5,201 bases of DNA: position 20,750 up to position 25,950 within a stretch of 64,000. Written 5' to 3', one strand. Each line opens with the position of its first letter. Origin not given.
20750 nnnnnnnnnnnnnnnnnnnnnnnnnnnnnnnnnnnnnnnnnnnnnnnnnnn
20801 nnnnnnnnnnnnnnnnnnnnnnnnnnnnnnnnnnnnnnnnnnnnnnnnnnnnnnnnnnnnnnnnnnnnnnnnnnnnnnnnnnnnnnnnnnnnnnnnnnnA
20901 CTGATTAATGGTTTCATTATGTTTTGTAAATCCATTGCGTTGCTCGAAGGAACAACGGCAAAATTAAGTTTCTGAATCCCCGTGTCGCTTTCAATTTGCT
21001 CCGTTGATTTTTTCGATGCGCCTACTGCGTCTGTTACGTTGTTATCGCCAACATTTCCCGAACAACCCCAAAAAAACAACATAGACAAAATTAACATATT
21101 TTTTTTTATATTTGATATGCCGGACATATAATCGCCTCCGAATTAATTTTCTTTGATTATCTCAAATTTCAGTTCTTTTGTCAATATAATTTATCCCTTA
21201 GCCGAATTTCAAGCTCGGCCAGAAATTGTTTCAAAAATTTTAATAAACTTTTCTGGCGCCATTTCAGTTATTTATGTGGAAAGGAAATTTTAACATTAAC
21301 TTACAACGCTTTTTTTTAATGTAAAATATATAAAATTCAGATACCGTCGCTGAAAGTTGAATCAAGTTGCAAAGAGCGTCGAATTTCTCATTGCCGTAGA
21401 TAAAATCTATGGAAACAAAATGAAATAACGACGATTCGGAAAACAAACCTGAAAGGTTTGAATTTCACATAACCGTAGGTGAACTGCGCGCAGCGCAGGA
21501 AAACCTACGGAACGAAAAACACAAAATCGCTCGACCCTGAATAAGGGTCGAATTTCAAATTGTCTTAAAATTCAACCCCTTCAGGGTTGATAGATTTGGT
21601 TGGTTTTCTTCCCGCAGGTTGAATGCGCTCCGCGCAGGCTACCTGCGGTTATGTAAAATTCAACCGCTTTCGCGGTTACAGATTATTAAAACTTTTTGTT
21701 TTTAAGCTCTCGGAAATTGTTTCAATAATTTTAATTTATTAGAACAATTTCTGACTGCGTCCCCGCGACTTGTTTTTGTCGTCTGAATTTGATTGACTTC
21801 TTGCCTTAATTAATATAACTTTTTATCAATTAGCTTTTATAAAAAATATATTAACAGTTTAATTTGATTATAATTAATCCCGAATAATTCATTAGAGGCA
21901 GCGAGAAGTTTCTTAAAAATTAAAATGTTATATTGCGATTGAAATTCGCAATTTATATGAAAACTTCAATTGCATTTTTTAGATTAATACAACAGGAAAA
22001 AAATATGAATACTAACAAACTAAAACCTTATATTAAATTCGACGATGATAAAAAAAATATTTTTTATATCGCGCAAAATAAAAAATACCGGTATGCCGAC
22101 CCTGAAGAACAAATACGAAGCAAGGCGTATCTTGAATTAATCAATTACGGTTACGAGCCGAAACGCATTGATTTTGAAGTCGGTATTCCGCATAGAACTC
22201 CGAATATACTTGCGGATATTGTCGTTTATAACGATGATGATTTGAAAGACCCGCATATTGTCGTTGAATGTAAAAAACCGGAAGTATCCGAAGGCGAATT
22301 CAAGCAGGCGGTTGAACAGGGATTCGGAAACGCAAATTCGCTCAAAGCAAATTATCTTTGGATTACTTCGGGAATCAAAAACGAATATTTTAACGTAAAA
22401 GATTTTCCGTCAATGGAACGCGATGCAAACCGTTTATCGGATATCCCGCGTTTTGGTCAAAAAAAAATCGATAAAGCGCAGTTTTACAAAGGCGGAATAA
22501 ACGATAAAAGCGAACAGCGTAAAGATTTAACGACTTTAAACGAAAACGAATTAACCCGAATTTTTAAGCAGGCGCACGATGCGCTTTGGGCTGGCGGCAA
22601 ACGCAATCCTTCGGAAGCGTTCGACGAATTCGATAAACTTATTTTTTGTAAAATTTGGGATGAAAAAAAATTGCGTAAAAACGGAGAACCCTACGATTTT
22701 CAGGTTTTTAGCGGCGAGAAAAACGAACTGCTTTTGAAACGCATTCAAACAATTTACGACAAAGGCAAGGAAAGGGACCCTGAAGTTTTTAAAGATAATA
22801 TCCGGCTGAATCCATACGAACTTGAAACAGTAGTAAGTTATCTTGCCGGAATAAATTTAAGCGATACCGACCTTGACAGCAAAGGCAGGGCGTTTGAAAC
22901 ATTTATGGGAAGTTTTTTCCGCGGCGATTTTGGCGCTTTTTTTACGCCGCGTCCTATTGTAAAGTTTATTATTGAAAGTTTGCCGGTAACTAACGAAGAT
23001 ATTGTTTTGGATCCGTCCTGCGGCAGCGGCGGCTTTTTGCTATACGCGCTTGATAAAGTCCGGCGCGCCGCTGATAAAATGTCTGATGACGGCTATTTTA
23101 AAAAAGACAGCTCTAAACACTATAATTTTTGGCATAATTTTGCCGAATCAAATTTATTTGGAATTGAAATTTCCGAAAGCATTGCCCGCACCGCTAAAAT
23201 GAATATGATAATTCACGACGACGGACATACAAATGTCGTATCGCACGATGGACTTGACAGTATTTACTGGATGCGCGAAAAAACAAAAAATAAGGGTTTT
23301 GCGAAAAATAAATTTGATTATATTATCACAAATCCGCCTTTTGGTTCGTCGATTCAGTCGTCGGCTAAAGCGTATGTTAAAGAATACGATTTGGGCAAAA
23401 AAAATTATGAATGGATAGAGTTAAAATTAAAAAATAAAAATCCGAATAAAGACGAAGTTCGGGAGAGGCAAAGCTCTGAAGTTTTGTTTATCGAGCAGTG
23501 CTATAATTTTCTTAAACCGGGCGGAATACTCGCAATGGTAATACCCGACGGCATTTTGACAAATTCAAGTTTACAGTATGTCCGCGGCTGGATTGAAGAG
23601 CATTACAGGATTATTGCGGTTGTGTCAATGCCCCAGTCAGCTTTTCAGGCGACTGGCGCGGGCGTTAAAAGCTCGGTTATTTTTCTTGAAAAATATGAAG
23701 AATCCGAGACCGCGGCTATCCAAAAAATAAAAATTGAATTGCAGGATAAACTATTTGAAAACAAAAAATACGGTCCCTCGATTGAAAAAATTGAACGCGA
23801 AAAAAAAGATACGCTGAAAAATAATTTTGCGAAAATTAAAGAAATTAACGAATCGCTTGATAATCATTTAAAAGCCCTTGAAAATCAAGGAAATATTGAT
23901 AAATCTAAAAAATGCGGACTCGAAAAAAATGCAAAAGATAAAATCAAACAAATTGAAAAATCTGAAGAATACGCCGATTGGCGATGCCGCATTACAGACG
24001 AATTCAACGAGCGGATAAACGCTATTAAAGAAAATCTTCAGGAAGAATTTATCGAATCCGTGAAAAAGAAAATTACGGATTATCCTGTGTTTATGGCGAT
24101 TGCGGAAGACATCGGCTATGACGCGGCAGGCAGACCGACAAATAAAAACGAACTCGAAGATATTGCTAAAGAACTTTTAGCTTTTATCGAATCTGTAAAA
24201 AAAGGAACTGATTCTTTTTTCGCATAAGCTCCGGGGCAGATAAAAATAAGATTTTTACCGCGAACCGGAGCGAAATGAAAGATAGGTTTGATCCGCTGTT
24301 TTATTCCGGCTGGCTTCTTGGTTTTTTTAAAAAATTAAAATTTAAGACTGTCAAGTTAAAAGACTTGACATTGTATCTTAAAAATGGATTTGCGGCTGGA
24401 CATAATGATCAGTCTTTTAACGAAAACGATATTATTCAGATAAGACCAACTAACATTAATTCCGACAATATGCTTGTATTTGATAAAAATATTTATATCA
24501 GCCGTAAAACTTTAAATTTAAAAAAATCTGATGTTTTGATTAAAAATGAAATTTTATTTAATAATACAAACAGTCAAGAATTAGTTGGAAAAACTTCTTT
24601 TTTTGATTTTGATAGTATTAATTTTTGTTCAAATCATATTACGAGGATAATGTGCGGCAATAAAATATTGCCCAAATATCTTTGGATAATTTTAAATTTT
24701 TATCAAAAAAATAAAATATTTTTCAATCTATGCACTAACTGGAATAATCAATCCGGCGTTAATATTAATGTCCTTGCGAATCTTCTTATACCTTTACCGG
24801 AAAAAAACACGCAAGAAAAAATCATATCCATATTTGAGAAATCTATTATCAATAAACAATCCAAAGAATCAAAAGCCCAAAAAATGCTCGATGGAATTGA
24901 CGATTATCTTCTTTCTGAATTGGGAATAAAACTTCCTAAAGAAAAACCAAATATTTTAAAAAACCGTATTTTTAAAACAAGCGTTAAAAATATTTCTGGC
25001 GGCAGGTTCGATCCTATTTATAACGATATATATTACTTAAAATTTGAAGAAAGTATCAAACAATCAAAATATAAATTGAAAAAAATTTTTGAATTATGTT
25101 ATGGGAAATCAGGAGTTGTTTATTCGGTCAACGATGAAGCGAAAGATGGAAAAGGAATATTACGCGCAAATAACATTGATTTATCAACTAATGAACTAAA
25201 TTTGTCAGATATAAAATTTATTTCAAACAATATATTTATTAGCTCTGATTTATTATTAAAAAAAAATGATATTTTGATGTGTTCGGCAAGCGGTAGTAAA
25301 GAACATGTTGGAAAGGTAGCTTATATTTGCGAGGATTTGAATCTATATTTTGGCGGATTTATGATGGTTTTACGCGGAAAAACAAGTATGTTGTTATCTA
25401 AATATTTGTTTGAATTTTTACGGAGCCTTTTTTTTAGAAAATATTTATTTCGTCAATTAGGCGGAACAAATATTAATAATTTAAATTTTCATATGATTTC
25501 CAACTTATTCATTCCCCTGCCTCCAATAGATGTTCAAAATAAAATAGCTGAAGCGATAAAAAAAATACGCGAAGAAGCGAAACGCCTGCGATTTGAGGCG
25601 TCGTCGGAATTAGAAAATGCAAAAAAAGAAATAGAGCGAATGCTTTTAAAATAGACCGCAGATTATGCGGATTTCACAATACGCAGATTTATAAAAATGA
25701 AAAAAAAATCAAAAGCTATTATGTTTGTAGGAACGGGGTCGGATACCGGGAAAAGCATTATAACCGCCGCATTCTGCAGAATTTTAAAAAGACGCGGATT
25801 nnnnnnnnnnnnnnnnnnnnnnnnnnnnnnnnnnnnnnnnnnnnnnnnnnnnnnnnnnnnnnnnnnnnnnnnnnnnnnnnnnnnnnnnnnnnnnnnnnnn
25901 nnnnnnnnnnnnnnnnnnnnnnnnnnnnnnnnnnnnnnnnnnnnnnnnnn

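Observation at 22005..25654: BcgI-like R-M: nuclease-methyltransferase fusion with a separate two-TRD S subunit and no HsdR, plus an unusual 170-aa coiled-coil tail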

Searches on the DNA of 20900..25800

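Call 46: search_rna_families(source=window, start=20900, end=25800, threshold=evalue, max_evalue=1)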
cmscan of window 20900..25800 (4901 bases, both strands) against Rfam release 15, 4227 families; matches with E-value up to 1: 2.
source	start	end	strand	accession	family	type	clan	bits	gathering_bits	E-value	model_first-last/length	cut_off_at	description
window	21511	21611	-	RF04070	MIR6440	Gene; miRNA;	-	24.4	95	0.25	1-108/108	no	MIR6440 microRNA precursor family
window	23983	24100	+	RF02504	Atu_L1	Gene; sRNA;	-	19.1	60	0.34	1-174/174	no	Rhizobiales sRNA Atu_L1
